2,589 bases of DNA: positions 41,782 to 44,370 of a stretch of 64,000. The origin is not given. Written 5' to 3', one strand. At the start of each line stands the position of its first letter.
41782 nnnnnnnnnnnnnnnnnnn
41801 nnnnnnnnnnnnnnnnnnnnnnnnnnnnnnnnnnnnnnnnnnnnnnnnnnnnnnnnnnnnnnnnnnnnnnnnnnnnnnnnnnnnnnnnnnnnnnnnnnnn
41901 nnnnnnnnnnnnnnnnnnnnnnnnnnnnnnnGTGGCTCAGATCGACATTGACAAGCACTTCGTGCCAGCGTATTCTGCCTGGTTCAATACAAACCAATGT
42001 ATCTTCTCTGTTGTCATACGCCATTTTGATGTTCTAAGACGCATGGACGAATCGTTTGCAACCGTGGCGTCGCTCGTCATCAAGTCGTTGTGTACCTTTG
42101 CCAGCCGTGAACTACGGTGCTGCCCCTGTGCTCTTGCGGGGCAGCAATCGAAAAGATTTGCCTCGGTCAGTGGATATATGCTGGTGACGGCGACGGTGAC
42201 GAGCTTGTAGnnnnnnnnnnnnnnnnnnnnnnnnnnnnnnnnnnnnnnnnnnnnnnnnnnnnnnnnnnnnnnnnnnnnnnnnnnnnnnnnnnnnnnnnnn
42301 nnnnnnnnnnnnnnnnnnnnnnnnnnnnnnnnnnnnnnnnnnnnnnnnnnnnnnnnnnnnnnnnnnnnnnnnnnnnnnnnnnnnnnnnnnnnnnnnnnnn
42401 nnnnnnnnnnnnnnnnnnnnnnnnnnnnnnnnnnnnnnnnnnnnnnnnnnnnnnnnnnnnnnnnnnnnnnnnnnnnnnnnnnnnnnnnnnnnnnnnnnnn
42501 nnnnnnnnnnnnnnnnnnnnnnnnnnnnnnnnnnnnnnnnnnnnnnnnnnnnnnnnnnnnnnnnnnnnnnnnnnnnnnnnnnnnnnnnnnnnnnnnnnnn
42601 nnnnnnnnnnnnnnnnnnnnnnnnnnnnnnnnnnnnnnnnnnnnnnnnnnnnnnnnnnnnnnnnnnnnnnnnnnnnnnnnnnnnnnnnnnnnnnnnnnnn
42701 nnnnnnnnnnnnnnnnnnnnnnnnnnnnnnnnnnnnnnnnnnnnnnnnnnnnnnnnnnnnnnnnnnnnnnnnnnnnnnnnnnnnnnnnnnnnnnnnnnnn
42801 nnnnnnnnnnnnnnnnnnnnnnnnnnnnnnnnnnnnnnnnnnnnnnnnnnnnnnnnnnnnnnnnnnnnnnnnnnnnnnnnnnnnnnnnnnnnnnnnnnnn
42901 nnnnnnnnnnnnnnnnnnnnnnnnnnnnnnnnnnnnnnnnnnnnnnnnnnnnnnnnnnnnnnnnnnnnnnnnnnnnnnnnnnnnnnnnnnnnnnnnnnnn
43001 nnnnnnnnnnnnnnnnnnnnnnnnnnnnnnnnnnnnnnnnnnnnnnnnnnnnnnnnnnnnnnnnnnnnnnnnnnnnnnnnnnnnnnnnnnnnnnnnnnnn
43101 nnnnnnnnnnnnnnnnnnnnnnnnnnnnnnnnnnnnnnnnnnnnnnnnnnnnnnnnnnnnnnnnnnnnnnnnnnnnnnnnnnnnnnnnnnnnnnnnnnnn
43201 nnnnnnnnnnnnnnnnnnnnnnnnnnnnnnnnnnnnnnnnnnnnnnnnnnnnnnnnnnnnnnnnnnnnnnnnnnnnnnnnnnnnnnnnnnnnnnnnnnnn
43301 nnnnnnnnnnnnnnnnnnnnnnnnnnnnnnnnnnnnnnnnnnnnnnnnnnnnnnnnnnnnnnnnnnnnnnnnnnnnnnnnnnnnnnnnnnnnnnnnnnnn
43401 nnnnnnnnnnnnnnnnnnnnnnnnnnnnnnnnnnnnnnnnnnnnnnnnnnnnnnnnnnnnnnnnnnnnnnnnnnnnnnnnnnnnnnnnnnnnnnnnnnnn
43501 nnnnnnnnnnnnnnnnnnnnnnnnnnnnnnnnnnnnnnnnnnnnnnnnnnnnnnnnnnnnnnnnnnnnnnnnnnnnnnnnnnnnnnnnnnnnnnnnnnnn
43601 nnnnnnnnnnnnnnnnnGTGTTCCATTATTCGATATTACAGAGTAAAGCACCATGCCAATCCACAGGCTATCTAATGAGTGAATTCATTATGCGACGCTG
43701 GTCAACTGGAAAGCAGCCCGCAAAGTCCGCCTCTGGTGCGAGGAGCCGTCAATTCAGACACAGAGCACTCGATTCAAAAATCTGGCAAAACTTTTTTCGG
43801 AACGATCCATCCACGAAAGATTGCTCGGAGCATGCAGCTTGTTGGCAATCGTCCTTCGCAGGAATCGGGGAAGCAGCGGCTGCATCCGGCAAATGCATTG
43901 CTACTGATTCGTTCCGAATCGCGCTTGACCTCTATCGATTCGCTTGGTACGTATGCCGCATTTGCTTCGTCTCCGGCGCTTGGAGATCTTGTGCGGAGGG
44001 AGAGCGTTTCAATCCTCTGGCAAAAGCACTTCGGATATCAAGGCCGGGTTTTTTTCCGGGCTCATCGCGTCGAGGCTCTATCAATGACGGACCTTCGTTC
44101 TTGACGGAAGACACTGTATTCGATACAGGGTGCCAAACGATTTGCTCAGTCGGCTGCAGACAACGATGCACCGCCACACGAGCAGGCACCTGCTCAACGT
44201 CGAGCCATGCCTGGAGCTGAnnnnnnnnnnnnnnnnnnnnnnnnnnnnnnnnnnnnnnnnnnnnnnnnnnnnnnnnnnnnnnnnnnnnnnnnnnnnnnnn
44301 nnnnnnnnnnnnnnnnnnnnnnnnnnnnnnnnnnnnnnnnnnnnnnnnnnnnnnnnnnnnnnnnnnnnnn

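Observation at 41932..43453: Second, diverged TnpB/Fanzor-like remnant in another AT-rich gene-free island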

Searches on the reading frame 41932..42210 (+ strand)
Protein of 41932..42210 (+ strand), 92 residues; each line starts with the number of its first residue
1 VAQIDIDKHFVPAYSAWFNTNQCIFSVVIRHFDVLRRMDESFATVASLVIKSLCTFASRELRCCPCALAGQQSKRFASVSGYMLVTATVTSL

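Call 50: search_protein_families(library=pfam, max_evalue=1, proteins=[window:41932-42210:+])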
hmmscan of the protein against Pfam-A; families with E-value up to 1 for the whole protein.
window:41932-42210:+ (92 aa): 0 families

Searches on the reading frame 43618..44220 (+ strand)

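Call 50: search_protein_families(library=pfam, max_evalue=1, proteins=[window:43618-44220:+])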
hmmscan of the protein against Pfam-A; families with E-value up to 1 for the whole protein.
window:43618-44220:+ (200 aa): 1 family
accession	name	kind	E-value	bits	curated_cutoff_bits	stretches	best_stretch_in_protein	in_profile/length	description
PF13696.11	zf-CCHC_2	-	0.068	13.4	27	1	111-120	4-13/21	Zinc knuckle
